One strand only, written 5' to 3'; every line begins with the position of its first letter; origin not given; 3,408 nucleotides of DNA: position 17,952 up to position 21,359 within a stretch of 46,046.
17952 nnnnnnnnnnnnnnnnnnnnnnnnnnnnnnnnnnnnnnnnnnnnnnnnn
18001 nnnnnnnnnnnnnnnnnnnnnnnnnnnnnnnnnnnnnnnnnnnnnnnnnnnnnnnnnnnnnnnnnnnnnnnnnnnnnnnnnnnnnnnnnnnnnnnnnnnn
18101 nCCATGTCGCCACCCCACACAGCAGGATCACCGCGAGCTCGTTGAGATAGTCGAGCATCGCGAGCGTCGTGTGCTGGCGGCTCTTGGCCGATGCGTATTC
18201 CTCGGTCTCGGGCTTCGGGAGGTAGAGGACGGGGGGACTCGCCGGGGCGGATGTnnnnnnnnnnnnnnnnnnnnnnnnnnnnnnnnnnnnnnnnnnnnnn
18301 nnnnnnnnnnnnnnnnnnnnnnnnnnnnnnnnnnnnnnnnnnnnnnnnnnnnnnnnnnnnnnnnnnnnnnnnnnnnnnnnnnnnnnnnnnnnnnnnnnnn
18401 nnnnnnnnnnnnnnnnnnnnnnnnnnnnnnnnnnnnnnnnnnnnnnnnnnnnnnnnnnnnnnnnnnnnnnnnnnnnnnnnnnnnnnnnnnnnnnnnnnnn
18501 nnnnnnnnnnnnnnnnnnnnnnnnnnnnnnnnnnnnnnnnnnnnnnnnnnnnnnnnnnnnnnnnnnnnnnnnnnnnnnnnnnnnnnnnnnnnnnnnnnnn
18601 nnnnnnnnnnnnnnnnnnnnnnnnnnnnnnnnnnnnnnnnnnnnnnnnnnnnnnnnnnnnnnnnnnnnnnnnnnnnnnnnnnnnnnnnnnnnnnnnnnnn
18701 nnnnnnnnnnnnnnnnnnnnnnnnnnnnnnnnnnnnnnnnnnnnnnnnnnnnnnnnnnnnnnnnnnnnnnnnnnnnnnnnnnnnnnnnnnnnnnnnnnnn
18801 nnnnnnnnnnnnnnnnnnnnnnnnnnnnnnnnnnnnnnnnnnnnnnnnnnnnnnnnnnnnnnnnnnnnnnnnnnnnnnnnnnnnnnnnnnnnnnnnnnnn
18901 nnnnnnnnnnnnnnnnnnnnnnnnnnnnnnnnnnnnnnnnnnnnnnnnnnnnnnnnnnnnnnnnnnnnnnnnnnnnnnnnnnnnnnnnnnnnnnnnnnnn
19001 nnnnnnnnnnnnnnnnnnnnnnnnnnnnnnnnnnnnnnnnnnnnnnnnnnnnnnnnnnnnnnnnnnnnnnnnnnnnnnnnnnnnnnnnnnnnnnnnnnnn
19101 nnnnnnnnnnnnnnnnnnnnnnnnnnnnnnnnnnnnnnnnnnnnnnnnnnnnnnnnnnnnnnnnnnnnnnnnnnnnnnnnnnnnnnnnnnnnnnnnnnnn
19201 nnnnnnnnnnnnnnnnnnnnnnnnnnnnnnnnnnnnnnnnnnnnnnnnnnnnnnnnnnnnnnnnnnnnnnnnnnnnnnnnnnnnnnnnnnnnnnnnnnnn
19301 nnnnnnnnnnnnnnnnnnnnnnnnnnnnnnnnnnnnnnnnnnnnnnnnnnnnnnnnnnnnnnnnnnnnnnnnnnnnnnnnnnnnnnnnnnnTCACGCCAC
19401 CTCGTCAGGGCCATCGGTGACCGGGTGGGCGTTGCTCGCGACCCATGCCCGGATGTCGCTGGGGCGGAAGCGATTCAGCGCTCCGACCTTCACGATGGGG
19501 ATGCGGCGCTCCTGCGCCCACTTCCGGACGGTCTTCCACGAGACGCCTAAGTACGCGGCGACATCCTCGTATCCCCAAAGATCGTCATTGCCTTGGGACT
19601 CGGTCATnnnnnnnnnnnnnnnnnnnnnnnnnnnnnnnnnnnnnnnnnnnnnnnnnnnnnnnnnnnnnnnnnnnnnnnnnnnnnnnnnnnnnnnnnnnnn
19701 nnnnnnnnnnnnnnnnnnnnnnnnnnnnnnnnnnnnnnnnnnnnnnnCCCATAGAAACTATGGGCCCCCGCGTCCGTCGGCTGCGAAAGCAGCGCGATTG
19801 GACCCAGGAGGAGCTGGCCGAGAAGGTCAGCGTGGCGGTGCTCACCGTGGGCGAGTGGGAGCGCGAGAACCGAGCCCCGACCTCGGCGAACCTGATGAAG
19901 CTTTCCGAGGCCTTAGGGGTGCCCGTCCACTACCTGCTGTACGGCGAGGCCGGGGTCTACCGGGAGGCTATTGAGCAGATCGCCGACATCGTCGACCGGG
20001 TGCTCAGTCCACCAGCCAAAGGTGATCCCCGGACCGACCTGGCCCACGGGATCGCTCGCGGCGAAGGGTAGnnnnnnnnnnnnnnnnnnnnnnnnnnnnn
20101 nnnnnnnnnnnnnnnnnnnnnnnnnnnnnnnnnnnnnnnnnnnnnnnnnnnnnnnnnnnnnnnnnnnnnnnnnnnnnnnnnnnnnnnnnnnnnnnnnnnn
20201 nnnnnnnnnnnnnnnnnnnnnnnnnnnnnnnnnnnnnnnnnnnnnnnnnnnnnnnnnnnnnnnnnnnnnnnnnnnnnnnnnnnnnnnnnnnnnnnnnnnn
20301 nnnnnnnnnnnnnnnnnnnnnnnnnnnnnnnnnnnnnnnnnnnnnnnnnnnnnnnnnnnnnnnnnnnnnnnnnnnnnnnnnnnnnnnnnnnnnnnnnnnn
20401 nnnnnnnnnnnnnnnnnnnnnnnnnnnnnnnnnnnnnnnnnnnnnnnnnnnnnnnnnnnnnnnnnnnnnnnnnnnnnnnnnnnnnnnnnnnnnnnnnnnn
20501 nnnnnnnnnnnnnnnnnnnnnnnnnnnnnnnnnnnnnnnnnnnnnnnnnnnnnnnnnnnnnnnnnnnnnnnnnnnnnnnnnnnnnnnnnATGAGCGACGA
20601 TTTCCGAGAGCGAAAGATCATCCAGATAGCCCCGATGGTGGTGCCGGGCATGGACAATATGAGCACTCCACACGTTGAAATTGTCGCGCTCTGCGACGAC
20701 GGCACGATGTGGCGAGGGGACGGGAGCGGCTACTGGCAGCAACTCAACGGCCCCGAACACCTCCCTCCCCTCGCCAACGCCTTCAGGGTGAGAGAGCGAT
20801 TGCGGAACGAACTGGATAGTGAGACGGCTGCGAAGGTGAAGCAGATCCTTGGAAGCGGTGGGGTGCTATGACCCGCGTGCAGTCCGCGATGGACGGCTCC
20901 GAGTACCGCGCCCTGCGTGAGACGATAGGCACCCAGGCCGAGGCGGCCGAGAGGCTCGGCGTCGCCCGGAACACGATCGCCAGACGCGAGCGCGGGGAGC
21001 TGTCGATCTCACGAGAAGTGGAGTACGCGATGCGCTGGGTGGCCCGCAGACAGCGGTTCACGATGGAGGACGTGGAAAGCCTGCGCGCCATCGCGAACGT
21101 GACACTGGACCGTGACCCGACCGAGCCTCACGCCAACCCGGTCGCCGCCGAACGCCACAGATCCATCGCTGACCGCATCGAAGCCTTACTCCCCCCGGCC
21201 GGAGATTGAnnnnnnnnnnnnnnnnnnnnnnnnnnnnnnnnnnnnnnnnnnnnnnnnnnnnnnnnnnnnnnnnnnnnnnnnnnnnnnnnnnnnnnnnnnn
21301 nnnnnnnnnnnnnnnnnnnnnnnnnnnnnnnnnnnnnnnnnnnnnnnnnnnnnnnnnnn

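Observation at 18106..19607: Nuclease-competent TnpB translationally coupled to the Cro/Xis-like HTH as genes 1-2 of the early operon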

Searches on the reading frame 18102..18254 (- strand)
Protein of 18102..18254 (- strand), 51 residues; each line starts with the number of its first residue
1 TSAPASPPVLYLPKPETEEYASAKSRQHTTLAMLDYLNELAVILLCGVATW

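Call 69: find_homologous_proteins(query=window:18102-18254:-, max_evalue=0.01)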
Query seq(51 aa) (51 aa): 14 proteins with E <= 0.01 among 14 candidates.
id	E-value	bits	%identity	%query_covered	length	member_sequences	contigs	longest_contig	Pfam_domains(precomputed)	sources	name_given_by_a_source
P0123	1.3e-25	104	100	100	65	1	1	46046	-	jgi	jgi:hypothetical protein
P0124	8.9e-21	89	90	94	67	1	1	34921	-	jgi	jgi:hypothetical protein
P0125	7.2e-20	86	86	100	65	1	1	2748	-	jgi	jgi:hypothetical protein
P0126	7.5e-20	86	88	94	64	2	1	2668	-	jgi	jgi:hypothetical protein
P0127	8.2e-20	86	88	94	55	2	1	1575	-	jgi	jgi:hypothetical protein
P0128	9.6e-20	86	88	94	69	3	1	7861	-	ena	-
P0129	3.6e-19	84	88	94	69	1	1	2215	-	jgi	jgi:hypothetical protein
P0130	1.3e-18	83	85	94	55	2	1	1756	-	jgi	jgi:hypothetical protein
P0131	1.5e-18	82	85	94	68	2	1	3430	-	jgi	jgi:hypothetical protein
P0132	7.5e-18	80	83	94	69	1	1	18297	-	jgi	jgi:hypothetical protein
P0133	9.9e-18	80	83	94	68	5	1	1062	-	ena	-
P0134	3.1e-17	78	83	94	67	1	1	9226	-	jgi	jgi:hypothetical protein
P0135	3.9e-17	78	81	94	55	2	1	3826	-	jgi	jgi:hypothetical protein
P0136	1.0e-14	71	82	88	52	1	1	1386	-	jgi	jgi:hypothetical protein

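Call 71: find_encoding_contigs(protein=P0124, flank=6000, max_places=5)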
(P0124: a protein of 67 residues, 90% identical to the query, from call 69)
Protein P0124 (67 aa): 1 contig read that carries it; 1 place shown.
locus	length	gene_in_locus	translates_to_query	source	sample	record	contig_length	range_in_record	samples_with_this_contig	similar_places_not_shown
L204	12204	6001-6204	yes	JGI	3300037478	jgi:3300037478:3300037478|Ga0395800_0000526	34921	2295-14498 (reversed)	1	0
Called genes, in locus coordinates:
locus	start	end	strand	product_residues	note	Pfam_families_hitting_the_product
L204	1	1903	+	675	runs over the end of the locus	-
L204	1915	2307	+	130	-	-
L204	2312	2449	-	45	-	-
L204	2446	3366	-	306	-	PF13489:Methyltransf_23, PF08241:Methyltransf_11, PF08242:Methyltransf_12, PF13649:Methyltransf_25, PF13847:Methyltransf_31 (weak)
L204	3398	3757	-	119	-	-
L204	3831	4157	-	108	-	PF01381:HTH_3 (faint)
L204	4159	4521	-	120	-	-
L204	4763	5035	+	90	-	-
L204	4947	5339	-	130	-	-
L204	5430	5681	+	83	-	PF13560:HTH_31, PF01381:HTH_3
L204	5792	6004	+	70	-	-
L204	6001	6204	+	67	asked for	-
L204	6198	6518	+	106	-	PF27050:Phage_P22_Y8K6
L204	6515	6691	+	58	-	-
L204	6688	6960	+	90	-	-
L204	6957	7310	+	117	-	-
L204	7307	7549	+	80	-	-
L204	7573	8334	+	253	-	PF04404:ERF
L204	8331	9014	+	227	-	PF09588:YqaJ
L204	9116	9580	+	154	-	-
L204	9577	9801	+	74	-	-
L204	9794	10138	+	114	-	-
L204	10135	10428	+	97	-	-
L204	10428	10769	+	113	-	PF05014:Nuc_deoxyrib_tr (weak), PF14359:DUF4406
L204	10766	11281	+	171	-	PF07463:NUMOD4, PF13392:HNH_3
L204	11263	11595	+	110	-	-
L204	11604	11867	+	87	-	-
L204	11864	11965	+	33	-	-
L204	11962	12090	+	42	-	-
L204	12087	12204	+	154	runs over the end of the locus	-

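Call 72: find_encoding_contigs(protein=P0132, flank=6000, max_places=5)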
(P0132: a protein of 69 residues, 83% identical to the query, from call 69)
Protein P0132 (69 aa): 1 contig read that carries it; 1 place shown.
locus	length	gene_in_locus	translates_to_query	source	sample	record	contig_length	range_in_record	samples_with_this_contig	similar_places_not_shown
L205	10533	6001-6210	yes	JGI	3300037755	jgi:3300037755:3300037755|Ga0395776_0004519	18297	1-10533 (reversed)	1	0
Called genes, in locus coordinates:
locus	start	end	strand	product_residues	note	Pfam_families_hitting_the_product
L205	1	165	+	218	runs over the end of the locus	-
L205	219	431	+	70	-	-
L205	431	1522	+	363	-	-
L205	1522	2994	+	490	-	-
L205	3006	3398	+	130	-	-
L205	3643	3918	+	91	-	-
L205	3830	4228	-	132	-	PF12844:HTH_19, PF01381:HTH_3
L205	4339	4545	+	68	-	-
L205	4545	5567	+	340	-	-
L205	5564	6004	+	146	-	-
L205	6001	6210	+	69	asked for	-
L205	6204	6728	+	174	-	PF27050:Phage_P22_Y8K6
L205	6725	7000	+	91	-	-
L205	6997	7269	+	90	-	-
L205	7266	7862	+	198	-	-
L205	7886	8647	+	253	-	PF04404:ERF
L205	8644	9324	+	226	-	PF09588:YqaJ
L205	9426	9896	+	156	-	-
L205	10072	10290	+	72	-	-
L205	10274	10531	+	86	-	?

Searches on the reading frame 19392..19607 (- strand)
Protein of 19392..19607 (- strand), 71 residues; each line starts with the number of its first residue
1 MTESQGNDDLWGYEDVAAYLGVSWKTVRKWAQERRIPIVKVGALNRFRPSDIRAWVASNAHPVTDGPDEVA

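Call 3: search_protein_families(library=pfam, proteins=[window:19392-19607:-], max_evalue=0.01)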
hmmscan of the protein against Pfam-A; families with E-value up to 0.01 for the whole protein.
window:19392-19607:- (71 aa): 4 families
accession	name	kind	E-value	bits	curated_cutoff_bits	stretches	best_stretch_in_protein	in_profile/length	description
PF12728.13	HTH_17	-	1.3e-11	45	27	1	14-59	5-50/51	Helix-turn-helix domain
PF13384.12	HTH_23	-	0.00046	20.4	24.6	1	10-31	17-38/50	Homeodomain-like domain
PF13542.12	HTH_Tnp_ISL3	-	0.0026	17.6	27.4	1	15-32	31-48/51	Helix-turn-helix domain of transposase family ISL3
PF23359.1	Lsr2_DNA-bd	-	0.0026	17.5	26.9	0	48-65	5-22/37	Lsr2 DNA-binding domain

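Call 11: find_encoding_contigs(protein=window:19392-19607:-, flank=10000, max_places=10)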
Protein window:19392-19607:- (71 aa): 1 contig read that carries it; 1 place shown.
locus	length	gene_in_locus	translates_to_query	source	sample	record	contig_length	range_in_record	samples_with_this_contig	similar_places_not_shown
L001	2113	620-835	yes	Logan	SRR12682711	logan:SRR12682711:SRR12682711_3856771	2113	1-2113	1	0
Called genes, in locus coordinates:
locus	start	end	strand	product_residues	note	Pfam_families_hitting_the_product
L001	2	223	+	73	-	?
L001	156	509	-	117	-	PF13560:HTH_31 (faint), PF01381:HTH_3, PF07022:Phage_CI_repr (weak), PF12844:HTH_19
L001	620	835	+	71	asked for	PF12728:HTH_17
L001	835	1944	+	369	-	PF01385:OrfB_IS605, PF07282:Cas12f1-like_TNB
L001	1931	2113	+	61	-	?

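Call 23: find_related_loci(query=window:19395-19607:-, collection=viral_contigs, flank=4000)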
Query window:19395-19607:- (71 aa) in viral_contigs; peptide patterns used: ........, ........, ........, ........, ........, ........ (x = any residue, [..] = any of these).
4 stretches matched a pattern, but none encodes a relative of the query by tblastn (E <= 1e-3).

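Call 27: search_protein_families(library=phrogs, proteins=[window:19392-19607:-], max_evalue=0.001)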
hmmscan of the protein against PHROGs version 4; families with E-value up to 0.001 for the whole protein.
window:19392-19607:- (71 aa): 9 families
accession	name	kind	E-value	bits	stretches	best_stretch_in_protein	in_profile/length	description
phrog_66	-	integration and excision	2.1e-11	45.1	1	3-61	86-145/412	excisionase and transcriptional regulator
phrog_597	-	DNA, RNA and nucleotide metabolism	1.2e-08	36.2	1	2-58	104-163/200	DNA binding protein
phrog_15534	-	DNA, RNA and nucleotide metabolism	4.3e-08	34.6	1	7-59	40-91/93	HTH DNA binding protein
phrog_18541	-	unknown function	3.1e-06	27.8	1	6-59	18-74/81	-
phrog_57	-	head and packaging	8.8e-06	26.7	1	6-63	8-66/199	terminase small subunit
phrog_668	-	DNA, RNA and nucleotide metabolism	1.1e-05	26.1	1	3-59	56-113/181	HTH DNA binding protein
phrog_4745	-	DNA, RNA and nucleotide metabolism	3.9e-05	24.4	1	1-60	22-88/107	DNA binding protein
phrog_1840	-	integration and excision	0.0001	23.7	1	11-69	7-66/90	excisionase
phrog_1729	-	unknown function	0.00051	21.1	1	13-52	95-134/142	-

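Call 28: find_homologous_proteins(query=window:19395-19607:-, max_evalue=0.00001)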
Query window:19395-19607:- (71 aa): 2 proteins with E <= 0.00001 among 2 candidates.
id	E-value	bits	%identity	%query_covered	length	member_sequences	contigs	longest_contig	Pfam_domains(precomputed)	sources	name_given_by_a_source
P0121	3.0e-41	156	99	100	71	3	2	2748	PF12728.14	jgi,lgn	jgi:excisionase family DNA binding protein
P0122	2.1e-26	109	81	87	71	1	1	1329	PF12728.14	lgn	-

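Call 29: find_encoding_contigs(protein=P0122, flank=5000, max_places=5)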
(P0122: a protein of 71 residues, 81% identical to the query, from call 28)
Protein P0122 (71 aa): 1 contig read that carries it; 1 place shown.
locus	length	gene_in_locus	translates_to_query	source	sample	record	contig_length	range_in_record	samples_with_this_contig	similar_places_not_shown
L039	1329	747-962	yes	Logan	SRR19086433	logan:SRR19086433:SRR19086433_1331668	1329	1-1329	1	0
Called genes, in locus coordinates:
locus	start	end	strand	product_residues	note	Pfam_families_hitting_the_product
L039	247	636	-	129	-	PF12844:HTH_19 (weak), PF13560:HTH_31 (weak), PF01381:HTH_3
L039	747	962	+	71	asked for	PF12728:HTH_17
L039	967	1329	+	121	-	?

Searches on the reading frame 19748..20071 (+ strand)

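Call 3: search_protein_families(library=pfam, proteins=[window:19748-20071:+], max_evalue=0.01)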
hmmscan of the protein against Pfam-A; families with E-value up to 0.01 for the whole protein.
window:19748-20071:+ (107 aa): 5 families
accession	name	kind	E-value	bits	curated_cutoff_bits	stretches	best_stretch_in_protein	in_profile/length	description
PF01381.28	HTH_3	-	4.5e-15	55.9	23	1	9-63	1-55/55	Helix-turn-helix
PF12844.13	HTH_19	-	3.5e-08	33.7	30.2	1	6-67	1-62/64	Helix-turn-helix domain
PF13560.12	HTH_31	-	9.5e-08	32.7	27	1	5-60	2-58/64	Helix-turn-helix domain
PF07022.19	Phage_CI_repr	-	5.2e-07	30.3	22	1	19-69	13-63/65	Bacteriophage CI repressor helix-turn-helix domain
PF13443.12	HTH_26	-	0.00014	22.5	22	1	9-59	2-53/63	Cro/C1-type HTH DNA-binding domain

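Call 27: search_protein_families(library=phrogs, proteins=[window:19748-20071:+], max_evalue=0.001)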
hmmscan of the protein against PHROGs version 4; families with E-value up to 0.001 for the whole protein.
window:19748-20071:+ (107 aa): 14 families
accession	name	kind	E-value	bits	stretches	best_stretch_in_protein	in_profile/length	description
phrog_5823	-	transcription regulation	1.9e-13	51.3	1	3-89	5-94/404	transcriptional regulator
phrog_8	-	transcription regulation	3.5e-13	50.7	1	8-66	80-138/346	transcriptional regulator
phrog_2328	-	transcription regulation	1.1e-12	48.9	1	3-68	14-79/128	transcriptional repressor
phrog_4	-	transcription regulation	3.6e-12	47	1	3-72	135-200/400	transcriptional repressor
phrog_3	-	transcription regulation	1.5e-11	45.7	1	3-79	87-161/430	transcriptional repressor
phrog_2439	-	transcription regulation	1.8e-11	44.5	1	5-67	8-70/367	transcriptional regulator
phrog_2104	-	unknown function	6.8e-10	40.1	1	7-60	42-95/103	-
phrog_2967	-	transcription regulation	1.2e-08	35.8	1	3-82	9-87/225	transcriptional regulator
phrog_4836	-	transcription regulation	4.3e-08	34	1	5-73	76-144/194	CII-like regulator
phrog_7241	-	transcription regulation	5e-07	30.8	1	9-63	66-120/122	transcriptional regulator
phrog_1994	-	DNA, RNA and nucleotide metabolism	8.4e-07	30.1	1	8-81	3-77/170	DNA binding protein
phrog_1373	-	transcription regulation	9.5e-05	23.4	1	11-69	70-128/166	transcriptional regulator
phrog_7950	-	transcription regulation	0.0001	23.3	1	9-47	12-49/68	transcriptional repressor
phrog_4151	-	DNA, RNA and nucleotide metabolism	0.00077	20.3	1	16-42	19-45/154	DNA binding protein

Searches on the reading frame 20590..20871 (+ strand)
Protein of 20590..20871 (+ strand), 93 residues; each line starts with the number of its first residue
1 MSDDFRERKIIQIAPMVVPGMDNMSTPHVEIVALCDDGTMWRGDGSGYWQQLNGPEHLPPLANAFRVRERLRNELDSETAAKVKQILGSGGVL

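Call 26: search_protein_families(library=pfam, proteins=[window:20590-20871:+], max_evalue=0.001)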
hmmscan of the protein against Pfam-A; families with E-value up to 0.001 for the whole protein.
window:20590-20871:+ (93 aa): 0 families

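Call 78: search_protein_families(library=phrogs, proteins=[window:20590-20871:+], max_evalue=0.00001)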
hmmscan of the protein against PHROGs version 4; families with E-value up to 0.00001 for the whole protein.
window:20590-20871:+ (93 aa): 1 family
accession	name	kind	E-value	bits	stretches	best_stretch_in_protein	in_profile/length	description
phrog_16915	-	unknown function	1.7e-06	28.7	1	8-42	2-39/63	-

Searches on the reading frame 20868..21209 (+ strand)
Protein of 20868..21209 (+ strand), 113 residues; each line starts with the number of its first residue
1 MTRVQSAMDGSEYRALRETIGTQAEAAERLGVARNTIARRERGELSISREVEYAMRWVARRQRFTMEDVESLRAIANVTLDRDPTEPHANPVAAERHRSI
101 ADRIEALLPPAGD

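Call 26: search_protein_families(library=pfam, proteins=[window:20868-21209:+], max_evalue=0.001)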
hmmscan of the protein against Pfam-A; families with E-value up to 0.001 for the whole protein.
window:20868-21209:+ (113 aa): 3 families
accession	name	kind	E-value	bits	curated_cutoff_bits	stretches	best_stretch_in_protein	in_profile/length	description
PF01381.28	HTH_3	-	6e-06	26.6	23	1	22-50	11-39/55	Helix-turn-helix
PF02954.25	HTH_8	-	7.7e-05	22.8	22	1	15-40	13-38/42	Bacterial regulatory protein, Fis family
PF12728.13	HTH_17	-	0.0006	20.5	27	1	22-71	3-45/51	Helix-turn-helix domain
